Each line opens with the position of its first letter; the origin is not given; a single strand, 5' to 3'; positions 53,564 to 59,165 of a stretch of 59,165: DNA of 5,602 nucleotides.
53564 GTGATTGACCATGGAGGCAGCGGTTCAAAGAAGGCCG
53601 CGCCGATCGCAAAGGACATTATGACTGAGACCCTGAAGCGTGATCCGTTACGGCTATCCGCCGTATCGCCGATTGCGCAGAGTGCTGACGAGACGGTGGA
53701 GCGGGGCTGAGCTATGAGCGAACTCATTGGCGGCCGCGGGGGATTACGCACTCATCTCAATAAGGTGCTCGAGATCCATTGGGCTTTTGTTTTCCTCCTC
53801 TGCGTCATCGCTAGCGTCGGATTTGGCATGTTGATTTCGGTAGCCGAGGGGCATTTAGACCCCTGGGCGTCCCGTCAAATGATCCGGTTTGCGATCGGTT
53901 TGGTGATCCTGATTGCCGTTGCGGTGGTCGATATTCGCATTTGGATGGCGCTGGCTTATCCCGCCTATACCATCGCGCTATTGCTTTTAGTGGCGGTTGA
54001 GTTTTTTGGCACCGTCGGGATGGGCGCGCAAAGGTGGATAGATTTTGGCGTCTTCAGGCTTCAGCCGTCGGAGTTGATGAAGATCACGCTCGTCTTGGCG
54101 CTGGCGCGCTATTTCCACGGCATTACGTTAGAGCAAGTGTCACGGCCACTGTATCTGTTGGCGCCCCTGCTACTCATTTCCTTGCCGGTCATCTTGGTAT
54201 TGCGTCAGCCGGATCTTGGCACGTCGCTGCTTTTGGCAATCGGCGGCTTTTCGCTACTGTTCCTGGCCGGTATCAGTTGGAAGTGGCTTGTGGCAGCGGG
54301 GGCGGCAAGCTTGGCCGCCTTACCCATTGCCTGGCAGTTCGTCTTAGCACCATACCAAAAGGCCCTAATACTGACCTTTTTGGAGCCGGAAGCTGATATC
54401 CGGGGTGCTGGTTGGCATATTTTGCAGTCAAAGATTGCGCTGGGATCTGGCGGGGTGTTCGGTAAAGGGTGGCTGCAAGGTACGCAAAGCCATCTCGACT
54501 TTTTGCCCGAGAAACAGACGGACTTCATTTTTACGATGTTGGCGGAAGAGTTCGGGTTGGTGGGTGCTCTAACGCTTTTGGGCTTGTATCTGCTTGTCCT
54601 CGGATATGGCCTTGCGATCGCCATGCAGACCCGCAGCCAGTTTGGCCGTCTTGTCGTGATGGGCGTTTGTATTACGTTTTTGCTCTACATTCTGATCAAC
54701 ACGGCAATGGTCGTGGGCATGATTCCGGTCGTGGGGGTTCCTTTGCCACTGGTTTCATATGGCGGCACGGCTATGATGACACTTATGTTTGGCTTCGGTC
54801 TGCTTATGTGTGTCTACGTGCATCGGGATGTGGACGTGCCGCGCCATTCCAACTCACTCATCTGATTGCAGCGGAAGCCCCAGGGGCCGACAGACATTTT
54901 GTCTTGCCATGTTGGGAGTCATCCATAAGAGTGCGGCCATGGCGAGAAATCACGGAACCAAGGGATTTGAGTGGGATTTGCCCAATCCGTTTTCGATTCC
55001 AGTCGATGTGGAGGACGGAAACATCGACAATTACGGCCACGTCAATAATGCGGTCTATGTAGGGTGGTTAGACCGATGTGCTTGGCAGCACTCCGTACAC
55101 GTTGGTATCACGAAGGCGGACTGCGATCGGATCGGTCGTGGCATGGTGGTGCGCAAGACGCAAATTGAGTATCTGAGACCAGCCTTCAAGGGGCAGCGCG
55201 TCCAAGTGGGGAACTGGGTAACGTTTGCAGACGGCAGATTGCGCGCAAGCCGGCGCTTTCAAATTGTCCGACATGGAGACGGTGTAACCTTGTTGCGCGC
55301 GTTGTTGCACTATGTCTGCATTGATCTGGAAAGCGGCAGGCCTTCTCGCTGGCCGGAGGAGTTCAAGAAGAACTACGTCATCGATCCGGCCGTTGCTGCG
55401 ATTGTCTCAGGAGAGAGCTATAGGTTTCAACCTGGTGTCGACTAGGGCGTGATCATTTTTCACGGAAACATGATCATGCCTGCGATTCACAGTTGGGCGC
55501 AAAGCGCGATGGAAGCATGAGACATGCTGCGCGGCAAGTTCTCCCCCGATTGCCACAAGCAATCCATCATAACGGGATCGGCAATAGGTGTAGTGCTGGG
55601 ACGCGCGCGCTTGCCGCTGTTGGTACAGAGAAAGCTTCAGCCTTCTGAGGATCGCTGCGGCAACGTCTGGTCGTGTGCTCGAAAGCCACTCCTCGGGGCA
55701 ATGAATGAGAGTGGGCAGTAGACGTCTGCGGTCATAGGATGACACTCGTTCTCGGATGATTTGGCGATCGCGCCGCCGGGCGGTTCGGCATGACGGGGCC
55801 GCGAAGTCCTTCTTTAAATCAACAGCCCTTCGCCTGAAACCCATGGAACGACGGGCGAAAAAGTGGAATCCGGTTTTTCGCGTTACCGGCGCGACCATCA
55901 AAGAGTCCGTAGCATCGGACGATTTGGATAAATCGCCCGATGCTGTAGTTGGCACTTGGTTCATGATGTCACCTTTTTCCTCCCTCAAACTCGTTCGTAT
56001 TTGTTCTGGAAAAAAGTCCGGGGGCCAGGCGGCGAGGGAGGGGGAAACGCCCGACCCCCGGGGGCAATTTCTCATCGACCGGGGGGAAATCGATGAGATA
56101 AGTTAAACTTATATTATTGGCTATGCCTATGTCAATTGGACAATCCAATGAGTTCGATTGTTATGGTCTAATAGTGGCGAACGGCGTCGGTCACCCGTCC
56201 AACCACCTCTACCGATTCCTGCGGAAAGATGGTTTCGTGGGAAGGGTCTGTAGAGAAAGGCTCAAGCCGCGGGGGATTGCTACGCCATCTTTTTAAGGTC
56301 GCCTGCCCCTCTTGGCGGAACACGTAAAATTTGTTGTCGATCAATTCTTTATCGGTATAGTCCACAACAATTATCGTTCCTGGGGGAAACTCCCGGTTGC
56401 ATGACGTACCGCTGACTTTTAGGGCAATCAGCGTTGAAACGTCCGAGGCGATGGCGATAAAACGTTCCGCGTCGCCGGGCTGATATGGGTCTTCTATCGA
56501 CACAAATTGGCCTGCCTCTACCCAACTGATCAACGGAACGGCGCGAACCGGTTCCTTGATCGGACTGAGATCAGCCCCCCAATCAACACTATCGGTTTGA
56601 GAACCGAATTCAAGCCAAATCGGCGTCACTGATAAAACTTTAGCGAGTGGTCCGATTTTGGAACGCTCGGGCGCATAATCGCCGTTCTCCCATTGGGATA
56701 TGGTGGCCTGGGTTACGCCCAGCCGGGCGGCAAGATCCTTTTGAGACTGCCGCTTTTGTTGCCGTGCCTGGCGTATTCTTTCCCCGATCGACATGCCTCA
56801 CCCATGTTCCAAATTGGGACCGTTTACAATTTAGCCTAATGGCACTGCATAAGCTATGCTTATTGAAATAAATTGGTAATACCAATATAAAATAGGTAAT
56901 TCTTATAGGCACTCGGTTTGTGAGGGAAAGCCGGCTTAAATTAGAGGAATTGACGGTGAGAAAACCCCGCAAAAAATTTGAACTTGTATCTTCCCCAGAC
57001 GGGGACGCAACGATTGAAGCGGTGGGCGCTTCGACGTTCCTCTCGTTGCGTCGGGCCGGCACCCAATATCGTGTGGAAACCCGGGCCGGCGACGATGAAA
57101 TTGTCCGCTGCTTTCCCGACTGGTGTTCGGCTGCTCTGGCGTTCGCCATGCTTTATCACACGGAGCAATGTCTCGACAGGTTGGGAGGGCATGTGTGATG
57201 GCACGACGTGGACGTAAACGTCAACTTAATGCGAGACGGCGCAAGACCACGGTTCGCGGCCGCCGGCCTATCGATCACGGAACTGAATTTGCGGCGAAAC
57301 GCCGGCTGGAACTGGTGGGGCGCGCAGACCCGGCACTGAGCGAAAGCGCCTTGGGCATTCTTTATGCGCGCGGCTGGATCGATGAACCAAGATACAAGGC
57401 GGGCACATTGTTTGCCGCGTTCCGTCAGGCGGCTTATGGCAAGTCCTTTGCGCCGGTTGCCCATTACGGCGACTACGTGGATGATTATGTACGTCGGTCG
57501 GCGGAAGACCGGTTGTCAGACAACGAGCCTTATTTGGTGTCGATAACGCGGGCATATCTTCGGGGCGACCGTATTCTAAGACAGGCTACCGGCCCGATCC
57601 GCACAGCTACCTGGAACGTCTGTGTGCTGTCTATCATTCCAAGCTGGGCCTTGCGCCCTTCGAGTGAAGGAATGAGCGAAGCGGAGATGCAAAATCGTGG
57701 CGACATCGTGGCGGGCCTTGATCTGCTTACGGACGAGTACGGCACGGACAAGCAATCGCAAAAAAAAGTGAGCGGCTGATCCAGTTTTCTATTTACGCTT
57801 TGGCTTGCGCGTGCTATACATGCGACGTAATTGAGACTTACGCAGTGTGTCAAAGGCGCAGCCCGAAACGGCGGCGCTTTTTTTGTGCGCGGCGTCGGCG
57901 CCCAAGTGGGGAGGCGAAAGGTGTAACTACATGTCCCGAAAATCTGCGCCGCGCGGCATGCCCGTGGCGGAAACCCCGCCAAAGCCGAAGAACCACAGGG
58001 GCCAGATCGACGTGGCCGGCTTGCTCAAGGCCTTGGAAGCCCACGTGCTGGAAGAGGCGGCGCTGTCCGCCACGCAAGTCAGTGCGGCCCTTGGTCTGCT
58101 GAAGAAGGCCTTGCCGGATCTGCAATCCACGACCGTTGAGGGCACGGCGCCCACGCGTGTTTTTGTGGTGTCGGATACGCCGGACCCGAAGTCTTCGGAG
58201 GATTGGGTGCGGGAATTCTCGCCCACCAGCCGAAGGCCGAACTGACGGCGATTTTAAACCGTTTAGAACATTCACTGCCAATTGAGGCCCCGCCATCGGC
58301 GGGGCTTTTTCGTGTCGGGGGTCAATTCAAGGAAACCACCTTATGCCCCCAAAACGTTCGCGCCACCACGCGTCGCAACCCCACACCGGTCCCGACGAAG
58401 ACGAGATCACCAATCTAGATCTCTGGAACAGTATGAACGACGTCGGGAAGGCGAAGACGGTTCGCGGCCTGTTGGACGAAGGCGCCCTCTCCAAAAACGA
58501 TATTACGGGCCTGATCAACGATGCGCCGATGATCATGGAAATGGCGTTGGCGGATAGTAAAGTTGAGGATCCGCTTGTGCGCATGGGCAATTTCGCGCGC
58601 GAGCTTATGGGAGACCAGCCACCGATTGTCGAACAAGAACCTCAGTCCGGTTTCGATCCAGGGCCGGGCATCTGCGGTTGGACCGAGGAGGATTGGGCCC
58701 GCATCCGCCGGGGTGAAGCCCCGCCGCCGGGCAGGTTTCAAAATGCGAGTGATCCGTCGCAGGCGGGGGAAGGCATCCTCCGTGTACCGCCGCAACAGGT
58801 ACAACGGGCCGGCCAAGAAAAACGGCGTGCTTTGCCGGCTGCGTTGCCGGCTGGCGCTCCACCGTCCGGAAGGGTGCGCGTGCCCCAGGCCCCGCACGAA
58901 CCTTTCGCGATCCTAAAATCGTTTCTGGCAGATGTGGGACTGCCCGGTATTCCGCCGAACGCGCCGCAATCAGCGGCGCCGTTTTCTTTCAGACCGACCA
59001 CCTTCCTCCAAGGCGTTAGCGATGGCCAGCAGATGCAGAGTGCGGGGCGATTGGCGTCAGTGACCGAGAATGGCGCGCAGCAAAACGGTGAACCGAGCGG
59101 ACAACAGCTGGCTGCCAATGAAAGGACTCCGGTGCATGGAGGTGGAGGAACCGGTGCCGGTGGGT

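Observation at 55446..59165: Accessory module: an SOS-cleavable CI-type repressor gating unknown cargo through operators and terminators (best candidate for an undescribed system)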

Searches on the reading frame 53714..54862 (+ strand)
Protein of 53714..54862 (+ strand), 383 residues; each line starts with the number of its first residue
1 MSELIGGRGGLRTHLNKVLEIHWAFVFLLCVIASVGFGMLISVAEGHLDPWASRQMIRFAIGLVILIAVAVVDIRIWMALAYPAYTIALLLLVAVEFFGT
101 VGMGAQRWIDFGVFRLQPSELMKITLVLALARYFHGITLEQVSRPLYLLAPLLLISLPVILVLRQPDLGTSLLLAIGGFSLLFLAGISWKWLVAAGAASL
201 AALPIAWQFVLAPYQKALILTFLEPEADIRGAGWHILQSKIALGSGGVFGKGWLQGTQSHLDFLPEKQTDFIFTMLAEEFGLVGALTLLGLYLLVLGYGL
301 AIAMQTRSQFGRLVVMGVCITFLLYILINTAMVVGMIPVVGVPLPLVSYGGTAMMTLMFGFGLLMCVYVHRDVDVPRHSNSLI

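Call 96: find_related_loci(query=window:53714-54862:+, collection=metagenome_contigs, flank=10000)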
Query window:53714-54862:+ (383 aa) in metagenome_contigs; peptide patterns used: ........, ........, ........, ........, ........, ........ (x = any residue, [..] = any of these).
600 stretches matched a pattern (row limit reached: there are more); 579 encode a relative of the query (tblastn E <= 1e-3); the best 80 are kept; 80 distinct loci.
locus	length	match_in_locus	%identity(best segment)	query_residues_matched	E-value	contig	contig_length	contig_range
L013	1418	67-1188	62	8-382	5e-162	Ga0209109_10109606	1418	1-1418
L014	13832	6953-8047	61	16-380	7e-148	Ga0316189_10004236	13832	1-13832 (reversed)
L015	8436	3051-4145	63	16-381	4e-145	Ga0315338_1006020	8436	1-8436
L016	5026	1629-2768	61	1-381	7e-146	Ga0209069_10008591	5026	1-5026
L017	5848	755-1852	63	16-382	6e-145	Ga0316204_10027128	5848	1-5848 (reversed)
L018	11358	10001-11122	60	8-382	1e-143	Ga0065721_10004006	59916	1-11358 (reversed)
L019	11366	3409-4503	62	16-380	2e-143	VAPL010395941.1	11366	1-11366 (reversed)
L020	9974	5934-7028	62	16-380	2e-143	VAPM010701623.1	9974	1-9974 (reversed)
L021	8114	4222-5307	62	16-378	7e-143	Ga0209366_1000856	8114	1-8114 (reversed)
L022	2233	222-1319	63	16-382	2e-152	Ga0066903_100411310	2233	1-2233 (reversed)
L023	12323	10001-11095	62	16-381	3e-142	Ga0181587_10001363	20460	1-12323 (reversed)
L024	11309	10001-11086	61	16-378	2e-142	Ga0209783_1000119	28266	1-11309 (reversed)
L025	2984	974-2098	58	3-378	2e-148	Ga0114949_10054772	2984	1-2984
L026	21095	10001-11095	61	16-380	2e-141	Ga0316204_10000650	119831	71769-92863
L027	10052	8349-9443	61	16-381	2e-141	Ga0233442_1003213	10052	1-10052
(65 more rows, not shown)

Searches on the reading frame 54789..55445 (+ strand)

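Call 10: search_protein_families(library=pfam, proteins=[window:54789-55445:+], max_evalue=1)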
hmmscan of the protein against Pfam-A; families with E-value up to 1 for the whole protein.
window:54789-55445:+ (218 aa): 4 families
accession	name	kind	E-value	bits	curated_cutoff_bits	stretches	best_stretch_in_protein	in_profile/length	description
PF13279.12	4HBT_2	-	8.2e-15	55.8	25.5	1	76-194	3-120/122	Thioesterase-like superfamily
PF03061.28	4HBT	-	1.6e-09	38.3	20.6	1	82-146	1-58/79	Thioesterase superfamily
PF01643.23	Acyl-ACP_TE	-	5.8e-06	26.5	23.7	1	85-196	21-131/131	Acyl-ACP thioesterase N-terminal domain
PF20791.3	Acyl-ACP_TE_C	-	0.0019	18.8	21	1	78-94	18-34/101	Acyl-ACP thioesterase C-terminal domain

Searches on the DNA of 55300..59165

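Call 43: search_rna_families(source=window, start=55300, end=59165, threshold=evalue, max_evalue=1)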
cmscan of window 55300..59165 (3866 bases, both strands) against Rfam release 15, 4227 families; matches with E-value up to 1: 1.
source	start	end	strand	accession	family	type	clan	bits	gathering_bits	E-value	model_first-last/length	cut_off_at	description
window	58235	58308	+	RF01393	isrJ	Gene; sRNA;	-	21.6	37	0.82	1-75/75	no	isrJ Hfq binding RNA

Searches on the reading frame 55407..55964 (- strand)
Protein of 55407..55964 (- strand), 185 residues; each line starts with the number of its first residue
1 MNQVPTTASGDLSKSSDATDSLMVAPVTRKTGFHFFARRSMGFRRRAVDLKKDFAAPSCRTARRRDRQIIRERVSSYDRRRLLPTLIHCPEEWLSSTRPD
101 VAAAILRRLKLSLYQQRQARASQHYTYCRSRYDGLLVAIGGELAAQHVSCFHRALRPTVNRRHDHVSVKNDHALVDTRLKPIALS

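Call 10: search_protein_families(library=pfam, proteins=[window:55407-55964:-], max_evalue=1)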
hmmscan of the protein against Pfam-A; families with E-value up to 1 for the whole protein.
window:55407-55964:- (185 aa): 2 families
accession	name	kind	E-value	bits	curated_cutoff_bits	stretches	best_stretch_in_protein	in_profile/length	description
PF15602.11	Imm71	-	0.065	13.7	27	1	29-93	7-74/158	Immunity protein 71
PF00277.23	SAA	-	0.084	13.7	30.8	1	117-164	24-71/102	Serum amyloid A protein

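Call 11: search_protein_families(library=phrogs, proteins=[window:55407-55964:-], max_evalue=1)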
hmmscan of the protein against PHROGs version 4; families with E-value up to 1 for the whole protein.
window:55407-55964:- (185 aa): 0 families

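Call 82: search_protein_families(library=ncbifam, proteins=[window:55407-55961:-], max_evalue=1)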
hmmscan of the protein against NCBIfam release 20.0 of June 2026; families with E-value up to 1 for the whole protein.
window:55407-55961:- (184 aa): 0 families

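Call 98: search_protein_families(library=padloc, proteins=[window:55407-55961:-], max_evalue=0.01)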
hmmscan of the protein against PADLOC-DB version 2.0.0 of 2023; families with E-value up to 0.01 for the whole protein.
window:55407-55961:- (184 aa): 0 families

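Call 121: predict_structure(protein=window:55410-55964:-)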
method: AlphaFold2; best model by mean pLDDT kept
length: 185 residues; sequences in the alignment: 1
mean_pLDDT: 34.4   pTM: 0.18
mean pLDDT of the five models: 34.4, 31.5, 30.8, 30.1, 28.1
residues with pLDDT >= 90: 0; 70-90: 0; 50-70: 4; < 50: 181
segments of 3 or more residues with pLDDT < 50: 1-4, 9-185
pLDDT, mean of each block of 10 residues (from residue 1): 48 43 35 35 30 30 32 35 30 34 38 32 30 36 33 30 32 35 34
secondary structure, 60 per line:
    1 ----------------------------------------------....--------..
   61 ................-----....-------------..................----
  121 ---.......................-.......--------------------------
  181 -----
elements in order: H47-50 H59-76 H82-85 H99-116 H124-146 H148-154
